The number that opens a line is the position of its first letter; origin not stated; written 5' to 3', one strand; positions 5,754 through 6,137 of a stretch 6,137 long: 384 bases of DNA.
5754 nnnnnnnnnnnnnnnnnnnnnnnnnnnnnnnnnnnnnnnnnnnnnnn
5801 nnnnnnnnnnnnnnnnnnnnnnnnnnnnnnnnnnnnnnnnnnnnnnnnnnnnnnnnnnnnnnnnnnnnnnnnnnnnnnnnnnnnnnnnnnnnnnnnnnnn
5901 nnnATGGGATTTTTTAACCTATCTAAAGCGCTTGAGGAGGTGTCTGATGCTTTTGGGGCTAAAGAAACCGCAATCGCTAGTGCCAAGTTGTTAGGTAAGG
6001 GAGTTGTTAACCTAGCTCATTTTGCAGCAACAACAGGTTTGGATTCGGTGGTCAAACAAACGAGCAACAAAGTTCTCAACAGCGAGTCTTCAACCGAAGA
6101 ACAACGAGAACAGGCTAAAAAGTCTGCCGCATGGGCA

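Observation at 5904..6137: Unannotated small-protein gene pair spanning the window ends (5904..end, 1..48, 147..263), AT-rich with strong ribosome-binding sites and a dedicated terminator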

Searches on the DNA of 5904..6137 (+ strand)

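Call 23: search_dna_similar(query=window:5904-6137:+, collection=plasmids, mode=near, max_rows=60, rows=spread)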
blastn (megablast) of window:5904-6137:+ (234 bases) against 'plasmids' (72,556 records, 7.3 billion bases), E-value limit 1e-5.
Records with a match: 130; places in all: 138; records where one place covers at least 80% of the query: 124.
Best place of each record, by identity: >=99% 122; 95-99% 8.
By first word of the organism name: Klebsiella 126; Escherichia 3; Raoultella 1.
By predicted mobility (MOB-suite, as given by PLSDB): mobilizable 124; conjugative 3; non-mobilizable 3.
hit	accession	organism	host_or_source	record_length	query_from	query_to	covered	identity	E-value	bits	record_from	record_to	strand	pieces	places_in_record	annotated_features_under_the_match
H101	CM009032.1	Klebsiella pneumoniae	Homo sapiens,blood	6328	1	234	100%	100.0%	6e-119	433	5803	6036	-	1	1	none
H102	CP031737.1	Klebsiella pneumoniae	Homo sapiens,blood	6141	1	234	100%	100.0%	6e-119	433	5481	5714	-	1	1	hypothetical protein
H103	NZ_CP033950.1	Klebsiella pneumoniae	Homo sapiens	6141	1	234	100%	100.0%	6e-119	433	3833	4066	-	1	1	hypothetical protein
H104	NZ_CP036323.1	Klebsiella pneumoniae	Homo sapiens,blood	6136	1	234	100%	100.0%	6e-119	433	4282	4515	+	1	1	hypothetical protein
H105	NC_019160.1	Klebsiella pneumoniae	-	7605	1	234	100%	100.0%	6e-119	433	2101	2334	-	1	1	hypothetical protein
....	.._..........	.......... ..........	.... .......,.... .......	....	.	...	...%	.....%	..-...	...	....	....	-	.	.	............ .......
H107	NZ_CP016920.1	Klebsiella pneumoniae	Homo sapiens,urine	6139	1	234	100%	100.0%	6e-119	433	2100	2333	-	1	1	hypothetical protein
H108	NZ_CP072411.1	Klebsiella pneumoniae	Homo sapiens,blood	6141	1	234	100%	100.0%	6e-119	433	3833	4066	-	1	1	hypothetical protein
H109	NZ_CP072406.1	Klebsiella pneumoniae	Homo sapiens,blood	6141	1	234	100%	100.0%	6e-119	433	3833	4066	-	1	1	hypothetical protein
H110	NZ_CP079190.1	Klebsiella pneumoniae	Homo sapiens,urine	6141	1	234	100%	100.0%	6e-119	433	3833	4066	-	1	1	hypothetical protein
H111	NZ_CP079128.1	Klebsiella pneumoniae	Homo sapiens,urine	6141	1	234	100%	100.0%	6e-119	433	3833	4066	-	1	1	hypothetical protein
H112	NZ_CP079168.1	Klebsiella pneumoniae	Homo sapiens,Endotracheal aspirate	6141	1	234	100%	100.0%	6e-119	433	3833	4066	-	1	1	hypothetical protein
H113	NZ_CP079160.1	Klebsiella pneumoniae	Homo sapiens,Endotracheal aspirate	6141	1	234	100%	100.0%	6e-119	433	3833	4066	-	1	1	hypothetical protein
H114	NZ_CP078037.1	Klebsiella pneumoniae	whole organism,bedside light switch in ...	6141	1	234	100%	100.0%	6e-119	433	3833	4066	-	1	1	hypothetical protein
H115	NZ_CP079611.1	Klebsiella pneumoniae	Homo sapiens,Pus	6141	1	234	100%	100.0%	6e-119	433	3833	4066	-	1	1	hypothetical protein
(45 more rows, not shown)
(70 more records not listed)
